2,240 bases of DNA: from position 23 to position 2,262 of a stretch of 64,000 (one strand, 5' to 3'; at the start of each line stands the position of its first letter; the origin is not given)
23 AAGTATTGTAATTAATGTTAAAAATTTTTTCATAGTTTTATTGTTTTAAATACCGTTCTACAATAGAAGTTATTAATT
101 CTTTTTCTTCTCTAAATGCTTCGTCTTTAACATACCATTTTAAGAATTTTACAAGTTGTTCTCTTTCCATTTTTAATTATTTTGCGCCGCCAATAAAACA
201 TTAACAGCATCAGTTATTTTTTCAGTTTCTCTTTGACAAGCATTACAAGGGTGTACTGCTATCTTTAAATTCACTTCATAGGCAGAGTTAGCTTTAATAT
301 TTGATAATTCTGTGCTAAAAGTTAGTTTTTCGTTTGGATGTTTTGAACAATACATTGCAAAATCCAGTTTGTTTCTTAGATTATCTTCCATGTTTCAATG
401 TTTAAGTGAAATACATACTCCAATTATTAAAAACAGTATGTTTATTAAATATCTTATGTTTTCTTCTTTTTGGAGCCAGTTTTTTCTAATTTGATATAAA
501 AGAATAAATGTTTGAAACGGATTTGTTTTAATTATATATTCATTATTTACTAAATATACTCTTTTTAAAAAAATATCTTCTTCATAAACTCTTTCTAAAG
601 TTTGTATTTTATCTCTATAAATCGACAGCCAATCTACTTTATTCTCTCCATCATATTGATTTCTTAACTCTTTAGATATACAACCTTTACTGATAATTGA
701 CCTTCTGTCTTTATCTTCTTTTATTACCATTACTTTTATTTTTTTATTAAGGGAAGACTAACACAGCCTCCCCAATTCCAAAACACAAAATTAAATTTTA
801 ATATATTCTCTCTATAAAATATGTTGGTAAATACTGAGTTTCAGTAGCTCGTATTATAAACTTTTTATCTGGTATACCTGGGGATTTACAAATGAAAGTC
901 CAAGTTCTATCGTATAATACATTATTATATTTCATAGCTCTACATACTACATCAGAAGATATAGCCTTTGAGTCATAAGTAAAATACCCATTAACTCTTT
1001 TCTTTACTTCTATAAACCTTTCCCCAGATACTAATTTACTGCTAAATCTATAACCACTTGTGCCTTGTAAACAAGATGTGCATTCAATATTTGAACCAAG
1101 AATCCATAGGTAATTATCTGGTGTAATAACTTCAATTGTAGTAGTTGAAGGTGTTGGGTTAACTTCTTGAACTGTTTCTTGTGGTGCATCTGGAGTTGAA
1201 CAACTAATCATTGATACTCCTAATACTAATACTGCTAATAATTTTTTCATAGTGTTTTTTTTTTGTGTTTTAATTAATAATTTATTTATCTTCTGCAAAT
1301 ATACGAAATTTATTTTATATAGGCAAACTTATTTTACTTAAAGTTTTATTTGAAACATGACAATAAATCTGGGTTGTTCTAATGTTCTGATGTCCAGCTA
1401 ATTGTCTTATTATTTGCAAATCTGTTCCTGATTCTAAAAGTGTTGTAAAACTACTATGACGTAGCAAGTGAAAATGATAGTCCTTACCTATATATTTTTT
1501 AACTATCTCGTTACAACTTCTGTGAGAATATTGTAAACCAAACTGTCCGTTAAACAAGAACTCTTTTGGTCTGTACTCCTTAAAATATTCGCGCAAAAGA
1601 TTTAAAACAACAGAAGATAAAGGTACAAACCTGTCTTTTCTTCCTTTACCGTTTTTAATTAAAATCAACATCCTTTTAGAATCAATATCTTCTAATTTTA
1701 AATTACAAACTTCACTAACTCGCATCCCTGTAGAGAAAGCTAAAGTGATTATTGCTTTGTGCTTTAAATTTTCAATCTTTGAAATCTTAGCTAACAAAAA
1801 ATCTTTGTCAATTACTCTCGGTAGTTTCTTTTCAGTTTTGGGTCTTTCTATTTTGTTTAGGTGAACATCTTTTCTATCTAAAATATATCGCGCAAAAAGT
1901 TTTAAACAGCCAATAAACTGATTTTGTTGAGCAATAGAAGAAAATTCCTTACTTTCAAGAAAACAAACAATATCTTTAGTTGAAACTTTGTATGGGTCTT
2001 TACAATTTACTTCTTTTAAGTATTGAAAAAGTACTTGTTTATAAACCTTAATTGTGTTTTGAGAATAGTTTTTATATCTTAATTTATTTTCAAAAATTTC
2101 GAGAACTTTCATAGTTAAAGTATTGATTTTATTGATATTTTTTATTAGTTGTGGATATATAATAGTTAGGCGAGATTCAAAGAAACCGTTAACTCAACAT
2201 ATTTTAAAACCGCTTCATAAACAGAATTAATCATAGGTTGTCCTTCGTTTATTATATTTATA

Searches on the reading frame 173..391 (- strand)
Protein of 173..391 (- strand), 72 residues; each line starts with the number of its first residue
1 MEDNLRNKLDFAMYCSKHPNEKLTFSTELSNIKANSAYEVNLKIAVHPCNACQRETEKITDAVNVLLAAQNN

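Call 15: search_protein_families(library=pfam, alignment_id=A1, max_evalue=0.1)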
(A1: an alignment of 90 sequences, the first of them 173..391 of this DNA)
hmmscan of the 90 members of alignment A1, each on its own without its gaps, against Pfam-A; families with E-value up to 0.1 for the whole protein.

A. member 1, window:173-391:- (72 aa): 4 families
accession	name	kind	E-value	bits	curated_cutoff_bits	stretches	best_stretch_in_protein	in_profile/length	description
PF10921.13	DUF2710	-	0.027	15.3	29.6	1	20-69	39-89/104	Protein of unknown function (DUF2710)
PF22823.1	MrpR_C_cat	-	0.041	14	27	1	2-46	47-91/213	MrpR, C-terminal catalytic domain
PF04981.18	NMD3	-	0.049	13.6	24.9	1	18-62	100-147/243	NMD3 family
PF08210.17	APOBEC_N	-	0.083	13.3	25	1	5-61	39-90/170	APOBEC-like N-terminal domain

B. families by the number of members that match (of 90 scanned): 61 families (the first 25 are shown)
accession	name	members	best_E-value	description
PF25188.1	Tad6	1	3.4e-43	Type I Thoeris inhibitor Tad6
PF23864.1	DUF7222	1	3e-24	Domain of unknown function (DUF7222)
PF19835.5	SegE_GIY-YIG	1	8.6e-18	Putative endonuclease segE, GIY-YIG domain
PF13539.11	Peptidase_M15_4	1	9.1e-15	D-alanyl-D-alanine carboxypeptidase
PF01145.31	Band_7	1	1.1e-14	SPFH domain / Band 7 family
PF03013.19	Pyr_excise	1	2.7e-10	Pyrimidine dimer DNA glycosylase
PF02839.19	CBM_5_12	1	5.8e-09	Carbohydrate-binding module family 5/12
PF01391.23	Collagen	1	9.8e-09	Collagen triple helix repeat (20 copies)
PF21983.2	NikA-like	1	1.1e-05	Mobilization protein NikA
PF07275.16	ArdA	1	2e-05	Antirestriction protein (ArdA)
PF07610.17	DUF1573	1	7.8e-05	Protein of unknown function (DUF1573)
PF19807.5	DUF6290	1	0.00043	Family of unknown function (DUF6290)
PF05766.18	NinG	1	0.00091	Bacteriophage Lambda NinG protein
PF04221.18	RelB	1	0.00097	RelB antitoxin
PF05534.18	HicB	1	0.0016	HicB family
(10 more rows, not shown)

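Call 19: find_encoding_contigs(protein=window:173-391:-, flank=10000, max_places=10)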
Protein window:173-391:- (72 aa): 15 contigs read that carry it; 7 places shown.
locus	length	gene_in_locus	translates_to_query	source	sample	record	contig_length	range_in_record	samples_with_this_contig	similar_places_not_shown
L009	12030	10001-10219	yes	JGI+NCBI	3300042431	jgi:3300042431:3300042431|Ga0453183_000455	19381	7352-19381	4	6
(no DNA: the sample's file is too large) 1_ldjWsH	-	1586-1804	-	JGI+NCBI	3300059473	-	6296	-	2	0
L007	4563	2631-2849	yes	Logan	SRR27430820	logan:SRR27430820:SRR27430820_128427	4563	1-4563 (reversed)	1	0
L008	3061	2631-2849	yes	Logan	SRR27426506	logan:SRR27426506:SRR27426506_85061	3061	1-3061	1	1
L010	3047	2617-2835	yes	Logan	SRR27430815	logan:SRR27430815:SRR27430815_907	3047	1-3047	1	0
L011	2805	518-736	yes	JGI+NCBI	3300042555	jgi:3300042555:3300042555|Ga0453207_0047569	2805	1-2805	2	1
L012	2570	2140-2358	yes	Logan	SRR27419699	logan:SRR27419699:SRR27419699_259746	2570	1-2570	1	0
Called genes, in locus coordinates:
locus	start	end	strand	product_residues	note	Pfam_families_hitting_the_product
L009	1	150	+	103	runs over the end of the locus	-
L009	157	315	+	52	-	-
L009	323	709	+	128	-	-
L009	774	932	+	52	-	-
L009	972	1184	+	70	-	-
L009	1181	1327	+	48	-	-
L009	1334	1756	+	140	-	-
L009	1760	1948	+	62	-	-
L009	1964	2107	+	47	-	-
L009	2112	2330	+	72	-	-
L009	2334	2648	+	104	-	-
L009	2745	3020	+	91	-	-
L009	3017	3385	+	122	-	-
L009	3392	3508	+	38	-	-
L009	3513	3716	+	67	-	-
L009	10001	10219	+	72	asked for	-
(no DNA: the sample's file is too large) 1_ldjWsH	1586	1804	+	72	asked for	-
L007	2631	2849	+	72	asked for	-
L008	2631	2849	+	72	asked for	-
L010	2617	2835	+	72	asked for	-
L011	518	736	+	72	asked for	-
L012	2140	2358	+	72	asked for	-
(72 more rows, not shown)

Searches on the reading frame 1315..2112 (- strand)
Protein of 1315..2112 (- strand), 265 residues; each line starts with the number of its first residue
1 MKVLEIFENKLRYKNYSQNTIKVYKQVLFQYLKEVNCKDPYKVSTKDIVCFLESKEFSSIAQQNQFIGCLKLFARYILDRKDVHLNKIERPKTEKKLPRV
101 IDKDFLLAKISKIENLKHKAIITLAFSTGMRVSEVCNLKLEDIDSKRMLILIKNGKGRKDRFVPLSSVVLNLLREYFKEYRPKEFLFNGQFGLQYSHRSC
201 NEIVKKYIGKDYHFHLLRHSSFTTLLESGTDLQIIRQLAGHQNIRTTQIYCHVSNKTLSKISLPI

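Call 10: search_protein_families(library=phrogs, proteins=[window:1315-2112:-], max_evalue=0.001)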
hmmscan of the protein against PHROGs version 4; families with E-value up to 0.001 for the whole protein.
window:1315-2112:- (265 aa): 7 families
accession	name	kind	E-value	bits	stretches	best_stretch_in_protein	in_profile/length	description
phrog_1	-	integration and excision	1.1e-43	151.4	1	4-258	170-440/611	integrase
phrog_216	-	integration and excision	4.9e-36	125.3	1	57-261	25-232/301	integrase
phrog_7685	-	integration and excision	1.5e-13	51.9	1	160-257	128-227/240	integrase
phrog_5127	-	integration and excision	7.6e-08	33.2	1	5-142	124-243/355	integrase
phrog_5830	-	integration and excision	3.5e-05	24.2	1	14-179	14-192/318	integrase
phrog_23271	-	unknown function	0.00041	21.2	1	215-255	12-52/67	-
phrog_35951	-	unknown function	0.00085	20.7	0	205-259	14-68/97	-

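Call 17: find_encoding_contigs(protein=window:1315-2112:-, flank=10000, max_places=3)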
Protein window:1315-2112:- (265 aa): 13 contigs read that carry it; 3 places shown.
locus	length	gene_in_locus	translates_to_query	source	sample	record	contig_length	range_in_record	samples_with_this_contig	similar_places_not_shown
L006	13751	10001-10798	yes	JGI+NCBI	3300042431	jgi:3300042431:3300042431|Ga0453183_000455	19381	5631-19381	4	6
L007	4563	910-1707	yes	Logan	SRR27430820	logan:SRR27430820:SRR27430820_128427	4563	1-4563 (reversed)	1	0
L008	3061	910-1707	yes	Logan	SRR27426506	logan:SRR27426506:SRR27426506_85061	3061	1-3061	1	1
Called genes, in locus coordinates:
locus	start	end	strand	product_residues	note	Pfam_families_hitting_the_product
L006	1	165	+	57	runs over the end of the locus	-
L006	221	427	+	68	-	-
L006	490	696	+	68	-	-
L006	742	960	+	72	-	-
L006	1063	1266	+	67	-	-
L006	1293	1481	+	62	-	-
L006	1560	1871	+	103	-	-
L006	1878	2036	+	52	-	-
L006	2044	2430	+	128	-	-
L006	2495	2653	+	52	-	-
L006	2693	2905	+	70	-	-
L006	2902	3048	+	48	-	-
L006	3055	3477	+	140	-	-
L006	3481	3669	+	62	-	-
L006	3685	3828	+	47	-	-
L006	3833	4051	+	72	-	-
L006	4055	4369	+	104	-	-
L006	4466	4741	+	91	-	-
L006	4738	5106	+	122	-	-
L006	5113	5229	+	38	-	-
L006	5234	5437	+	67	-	-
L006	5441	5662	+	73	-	-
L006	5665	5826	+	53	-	-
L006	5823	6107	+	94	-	-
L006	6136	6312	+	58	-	-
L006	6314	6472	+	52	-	-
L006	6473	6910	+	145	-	PF03013:Pyr_excise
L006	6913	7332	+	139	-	-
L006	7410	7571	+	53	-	-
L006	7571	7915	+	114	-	-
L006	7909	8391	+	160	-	-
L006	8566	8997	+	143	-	-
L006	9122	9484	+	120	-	-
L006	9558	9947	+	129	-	-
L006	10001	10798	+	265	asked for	PF13495:Phage_int_SAM_4, PF00589:Phage_integrase, PF22823:MrpR_C_cat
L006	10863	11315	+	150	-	-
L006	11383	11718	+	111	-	-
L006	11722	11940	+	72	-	-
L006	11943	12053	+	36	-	-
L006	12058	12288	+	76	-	-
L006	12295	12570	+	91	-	-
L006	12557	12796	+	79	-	-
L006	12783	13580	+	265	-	PF00929:RNase_T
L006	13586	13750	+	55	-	?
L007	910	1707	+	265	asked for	PF13495:Phage_int_SAM_4, PF00589:Phage_integrase, PF22823:MrpR_C_cat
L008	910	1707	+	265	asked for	PF13495:Phage_int_SAM_4, PF00589:Phage_integrase, PF22823:MrpR_C_cat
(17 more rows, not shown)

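Call 49: find_related_loci(query=L006:12783-13580:+, collection=metagenome_contigs, flank=10000)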
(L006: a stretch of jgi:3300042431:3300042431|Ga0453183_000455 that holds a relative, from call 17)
Query L006:12783-13580:+ (265 aa) in metagenome_contigs; peptide patterns used: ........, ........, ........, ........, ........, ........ (x = any residue, [..] = any of these).
144 stretches matched a pattern; 2 encode a relative of the query (tblastn E <= 1e-3); 2 distinct loci.
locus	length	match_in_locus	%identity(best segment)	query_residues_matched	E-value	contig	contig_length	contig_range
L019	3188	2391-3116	78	1-242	6e-137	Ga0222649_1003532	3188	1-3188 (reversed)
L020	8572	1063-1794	68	1-243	9e-113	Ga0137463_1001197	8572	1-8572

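Call 50: list_cluster_members(proteins=[L006:12783-13580:+, L004:20664-21107:+, L004:19439-20593:+])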
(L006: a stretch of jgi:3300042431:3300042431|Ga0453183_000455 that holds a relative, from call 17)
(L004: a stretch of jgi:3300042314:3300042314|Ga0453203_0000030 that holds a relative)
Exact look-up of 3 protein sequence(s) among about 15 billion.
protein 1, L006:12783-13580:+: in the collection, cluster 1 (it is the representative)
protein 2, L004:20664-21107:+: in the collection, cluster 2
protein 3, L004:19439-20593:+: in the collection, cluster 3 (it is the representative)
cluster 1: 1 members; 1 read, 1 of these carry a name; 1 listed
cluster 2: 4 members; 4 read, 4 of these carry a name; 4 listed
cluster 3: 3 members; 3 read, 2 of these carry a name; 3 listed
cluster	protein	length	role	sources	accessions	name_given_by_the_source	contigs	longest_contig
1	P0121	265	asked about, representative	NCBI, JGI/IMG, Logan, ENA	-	DNA polymerase-3 subunit epsilon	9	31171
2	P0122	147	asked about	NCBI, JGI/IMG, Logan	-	hypothetical protein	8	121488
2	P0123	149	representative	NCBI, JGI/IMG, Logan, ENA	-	hypothetical protein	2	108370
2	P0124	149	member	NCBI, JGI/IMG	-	hypothetical protein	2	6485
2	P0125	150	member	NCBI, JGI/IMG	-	hypothetical protein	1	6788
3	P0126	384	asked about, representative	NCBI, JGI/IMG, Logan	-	hypothetical protein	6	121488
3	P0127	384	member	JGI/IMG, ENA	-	hypothetical protein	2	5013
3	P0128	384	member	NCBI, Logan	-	-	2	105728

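Call 51: find_encoding_contigs(protein=P0122, flank=10000, max_places=2)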
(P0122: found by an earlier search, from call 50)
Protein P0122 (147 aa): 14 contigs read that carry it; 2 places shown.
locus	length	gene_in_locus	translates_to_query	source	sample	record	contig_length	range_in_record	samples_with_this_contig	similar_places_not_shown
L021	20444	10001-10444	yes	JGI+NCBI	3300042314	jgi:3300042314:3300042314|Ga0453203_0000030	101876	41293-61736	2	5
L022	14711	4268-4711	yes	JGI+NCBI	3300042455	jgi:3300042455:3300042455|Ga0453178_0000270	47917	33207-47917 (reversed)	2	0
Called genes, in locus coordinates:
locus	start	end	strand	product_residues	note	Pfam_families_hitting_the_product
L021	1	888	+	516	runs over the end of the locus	-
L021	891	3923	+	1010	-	-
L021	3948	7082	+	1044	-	-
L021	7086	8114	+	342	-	-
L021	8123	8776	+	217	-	-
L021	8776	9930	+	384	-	PF13306:LRR_5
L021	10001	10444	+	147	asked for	-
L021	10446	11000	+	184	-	-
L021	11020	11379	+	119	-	-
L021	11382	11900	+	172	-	-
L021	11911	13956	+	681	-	-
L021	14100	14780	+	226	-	PF25702:CrAss_Ring_2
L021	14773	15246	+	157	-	-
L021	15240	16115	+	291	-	PF24228:CrAss_Ring_1 (weak)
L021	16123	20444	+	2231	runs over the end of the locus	-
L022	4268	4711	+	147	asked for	-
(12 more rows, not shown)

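Call 52: find_encoding_contigs(protein=P0121, flank=10000, max_places=2)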
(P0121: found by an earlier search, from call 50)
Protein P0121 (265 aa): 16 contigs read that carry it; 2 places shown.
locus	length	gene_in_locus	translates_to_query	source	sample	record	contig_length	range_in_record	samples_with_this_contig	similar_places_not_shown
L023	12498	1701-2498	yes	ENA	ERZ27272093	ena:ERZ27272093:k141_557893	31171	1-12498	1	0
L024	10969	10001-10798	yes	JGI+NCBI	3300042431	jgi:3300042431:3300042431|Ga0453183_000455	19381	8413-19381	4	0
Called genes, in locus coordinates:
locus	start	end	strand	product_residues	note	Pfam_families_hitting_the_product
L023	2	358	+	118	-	?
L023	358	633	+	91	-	-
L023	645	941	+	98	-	-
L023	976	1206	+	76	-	-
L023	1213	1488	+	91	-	-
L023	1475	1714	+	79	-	-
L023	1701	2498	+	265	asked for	PF00929:RNase_T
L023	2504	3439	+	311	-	-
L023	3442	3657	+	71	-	-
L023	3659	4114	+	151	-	-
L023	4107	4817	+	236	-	PF12705:PDDEXK_1 (weak)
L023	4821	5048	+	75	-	-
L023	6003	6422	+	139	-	-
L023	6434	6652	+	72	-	-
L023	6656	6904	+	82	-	-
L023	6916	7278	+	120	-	-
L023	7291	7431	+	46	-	-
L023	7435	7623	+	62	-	-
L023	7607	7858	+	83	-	-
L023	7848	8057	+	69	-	-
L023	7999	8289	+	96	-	-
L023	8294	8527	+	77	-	-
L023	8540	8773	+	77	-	-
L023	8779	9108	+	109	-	-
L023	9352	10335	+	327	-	PF00268:Ribonuc_red_sm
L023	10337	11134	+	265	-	PF05265:DUF723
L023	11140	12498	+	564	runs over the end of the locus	PF02867:Ribonuc_red_lgC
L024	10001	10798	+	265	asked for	PF00929:RNase_T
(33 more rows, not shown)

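Call 53: list_cluster_members(proteins=[L023:10337-11134:+, L023:9352-10335:+])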
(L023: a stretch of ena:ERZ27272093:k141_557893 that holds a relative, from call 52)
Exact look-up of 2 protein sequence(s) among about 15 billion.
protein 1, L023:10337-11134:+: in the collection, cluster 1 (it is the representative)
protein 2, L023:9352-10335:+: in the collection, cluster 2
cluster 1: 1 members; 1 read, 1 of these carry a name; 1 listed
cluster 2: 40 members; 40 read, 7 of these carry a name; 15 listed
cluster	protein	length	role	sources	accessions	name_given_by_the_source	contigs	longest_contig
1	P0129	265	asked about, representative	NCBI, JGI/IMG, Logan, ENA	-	hypothetical protein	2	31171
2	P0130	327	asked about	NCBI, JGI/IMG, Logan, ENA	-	ribonucleoside-diphosphate reductase beta chain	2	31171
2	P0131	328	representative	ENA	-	-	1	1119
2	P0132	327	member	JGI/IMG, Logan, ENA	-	ribonucleoside-diphosphate reductase beta chain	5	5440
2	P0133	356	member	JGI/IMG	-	ribonucleoside-diphosphate reductase beta chain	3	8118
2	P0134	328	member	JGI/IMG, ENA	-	ribonucleoside-diphosphate reductase beta chain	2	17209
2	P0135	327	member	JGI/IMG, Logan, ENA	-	ribonucleoside-diphosphate reductase beta chain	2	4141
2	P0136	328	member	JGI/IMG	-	ribonucleoside-diphosphate reductase beta chain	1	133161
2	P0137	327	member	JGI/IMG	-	ribonucleoside-diphosphate reductase beta chain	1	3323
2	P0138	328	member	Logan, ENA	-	-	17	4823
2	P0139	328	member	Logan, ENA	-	-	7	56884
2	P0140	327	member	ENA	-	-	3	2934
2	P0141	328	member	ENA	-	-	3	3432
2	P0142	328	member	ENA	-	-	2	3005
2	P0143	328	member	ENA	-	-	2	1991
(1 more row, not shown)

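Call 54: find_encoding_contigs(protein=P0129, flank=10000, max_places=2)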
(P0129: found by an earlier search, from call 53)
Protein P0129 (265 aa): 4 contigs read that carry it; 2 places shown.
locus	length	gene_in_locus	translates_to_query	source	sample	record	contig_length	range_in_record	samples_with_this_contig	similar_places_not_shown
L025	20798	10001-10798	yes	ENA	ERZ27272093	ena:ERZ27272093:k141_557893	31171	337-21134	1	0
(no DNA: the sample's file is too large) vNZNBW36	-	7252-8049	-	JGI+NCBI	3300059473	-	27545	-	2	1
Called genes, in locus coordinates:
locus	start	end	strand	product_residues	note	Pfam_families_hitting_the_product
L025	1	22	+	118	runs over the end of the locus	?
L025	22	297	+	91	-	-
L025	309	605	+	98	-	-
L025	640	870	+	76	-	-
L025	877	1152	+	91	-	-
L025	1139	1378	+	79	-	-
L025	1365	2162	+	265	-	PF00929:RNase_T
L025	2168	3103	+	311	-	-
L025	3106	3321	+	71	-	-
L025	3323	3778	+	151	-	-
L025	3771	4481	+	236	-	PF12705:PDDEXK_1 (weak)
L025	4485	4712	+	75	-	-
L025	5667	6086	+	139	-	-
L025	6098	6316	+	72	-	-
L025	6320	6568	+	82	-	-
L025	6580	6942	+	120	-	-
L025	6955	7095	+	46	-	-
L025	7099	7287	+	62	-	-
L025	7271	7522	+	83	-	-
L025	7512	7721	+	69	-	-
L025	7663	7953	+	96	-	-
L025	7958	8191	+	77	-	-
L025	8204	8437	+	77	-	-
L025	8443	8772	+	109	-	-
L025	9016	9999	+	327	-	PF00268:Ribonuc_red_sm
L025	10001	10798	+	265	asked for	PF05265:DUF723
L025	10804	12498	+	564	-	PF02867:Ribonuc_red_lgC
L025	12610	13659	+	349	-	-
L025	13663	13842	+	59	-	-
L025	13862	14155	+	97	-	PF27050:Phage_P22_Y8K6 (weak)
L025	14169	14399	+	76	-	-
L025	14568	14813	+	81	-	-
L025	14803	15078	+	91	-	-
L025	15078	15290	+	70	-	-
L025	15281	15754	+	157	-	PF00692:dUTPase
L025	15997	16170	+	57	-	-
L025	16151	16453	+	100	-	-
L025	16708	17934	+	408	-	PF00145:DNA_methylase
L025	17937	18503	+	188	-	-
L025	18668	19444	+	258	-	-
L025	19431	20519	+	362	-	PF03796:DnaB_C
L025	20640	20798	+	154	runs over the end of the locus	-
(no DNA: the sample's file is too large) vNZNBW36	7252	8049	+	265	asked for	PF05265:DUF723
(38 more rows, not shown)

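Call 55: list_cluster_members(proteins=[L025:19431-20519:+, L021:15240-16115:+, L025:18668-19444:+])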
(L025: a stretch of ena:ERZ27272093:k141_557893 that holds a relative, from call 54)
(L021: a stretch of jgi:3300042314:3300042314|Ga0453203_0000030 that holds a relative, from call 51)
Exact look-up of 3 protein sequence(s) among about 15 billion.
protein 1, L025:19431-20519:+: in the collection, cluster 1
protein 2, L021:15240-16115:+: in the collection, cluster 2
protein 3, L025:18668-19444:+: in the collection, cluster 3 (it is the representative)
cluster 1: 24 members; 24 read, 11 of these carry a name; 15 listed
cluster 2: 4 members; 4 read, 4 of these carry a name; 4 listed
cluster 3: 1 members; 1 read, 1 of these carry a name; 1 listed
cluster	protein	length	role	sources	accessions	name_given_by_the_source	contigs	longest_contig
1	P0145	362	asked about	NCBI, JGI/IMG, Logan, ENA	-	hypothetical protein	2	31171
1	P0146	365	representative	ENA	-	-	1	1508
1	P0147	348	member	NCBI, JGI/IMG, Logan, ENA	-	hypothetical protein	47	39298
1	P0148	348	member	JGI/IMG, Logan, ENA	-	replicative DNA helicase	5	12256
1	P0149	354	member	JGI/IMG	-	hypothetical protein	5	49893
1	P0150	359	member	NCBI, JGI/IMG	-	hypothetical protein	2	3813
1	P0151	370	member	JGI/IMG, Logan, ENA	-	hypothetical protein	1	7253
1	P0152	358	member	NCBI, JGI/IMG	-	hypothetical protein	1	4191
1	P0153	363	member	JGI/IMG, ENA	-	hypothetical protein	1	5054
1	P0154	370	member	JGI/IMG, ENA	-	hypothetical protein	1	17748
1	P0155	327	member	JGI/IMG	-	replicative DNA helicase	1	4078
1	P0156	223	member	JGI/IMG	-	hypothetical protein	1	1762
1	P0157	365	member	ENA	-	-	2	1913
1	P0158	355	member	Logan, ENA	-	-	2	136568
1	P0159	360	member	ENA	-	-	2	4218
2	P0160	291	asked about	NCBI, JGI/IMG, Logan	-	hypothetical protein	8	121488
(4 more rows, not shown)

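Call 56: find_encoding_contigs(protein=P0145, flank=10000, max_places=1)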
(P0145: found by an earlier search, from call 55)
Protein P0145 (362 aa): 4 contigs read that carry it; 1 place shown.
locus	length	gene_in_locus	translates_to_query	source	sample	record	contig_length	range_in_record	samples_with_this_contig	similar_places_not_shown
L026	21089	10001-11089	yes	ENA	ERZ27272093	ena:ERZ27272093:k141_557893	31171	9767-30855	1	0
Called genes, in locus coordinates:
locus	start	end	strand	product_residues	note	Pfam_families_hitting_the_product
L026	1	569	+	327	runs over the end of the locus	PF00268:Ribonuc_red_sm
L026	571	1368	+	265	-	PF05265:DUF723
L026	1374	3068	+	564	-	PF02867:Ribonuc_red_lgC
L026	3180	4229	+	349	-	-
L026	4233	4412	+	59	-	-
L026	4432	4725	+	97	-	PF27050:Phage_P22_Y8K6 (weak)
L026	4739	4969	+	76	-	-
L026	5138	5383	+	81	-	-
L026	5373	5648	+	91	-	-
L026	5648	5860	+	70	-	-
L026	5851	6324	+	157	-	PF00692:dUTPase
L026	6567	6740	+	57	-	-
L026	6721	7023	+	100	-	-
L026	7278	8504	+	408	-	PF00145:DNA_methylase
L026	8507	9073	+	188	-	-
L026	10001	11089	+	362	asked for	PF03796:DnaB_C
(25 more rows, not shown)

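Call 57: find_encoding_contigs(protein=P0160, flank=10000, max_places=1)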
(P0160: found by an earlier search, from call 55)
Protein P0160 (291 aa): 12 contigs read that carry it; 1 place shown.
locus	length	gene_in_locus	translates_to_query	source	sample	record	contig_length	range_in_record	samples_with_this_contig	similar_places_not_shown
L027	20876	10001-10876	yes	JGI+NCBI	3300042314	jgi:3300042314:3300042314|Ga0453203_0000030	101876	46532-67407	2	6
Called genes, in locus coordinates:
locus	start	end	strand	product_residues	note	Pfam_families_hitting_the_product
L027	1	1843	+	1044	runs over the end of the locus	-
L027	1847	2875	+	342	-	-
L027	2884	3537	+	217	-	-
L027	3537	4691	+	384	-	PF13306:LRR_5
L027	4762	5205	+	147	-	-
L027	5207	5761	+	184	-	-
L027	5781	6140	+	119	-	-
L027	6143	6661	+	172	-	-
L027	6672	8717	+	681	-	-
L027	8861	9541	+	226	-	PF25702:CrAss_Ring_2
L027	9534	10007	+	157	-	-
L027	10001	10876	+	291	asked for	PF24228:CrAss_Ring_1 (weak)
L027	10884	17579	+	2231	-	-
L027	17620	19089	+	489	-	PF01464:SLT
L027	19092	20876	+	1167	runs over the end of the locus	-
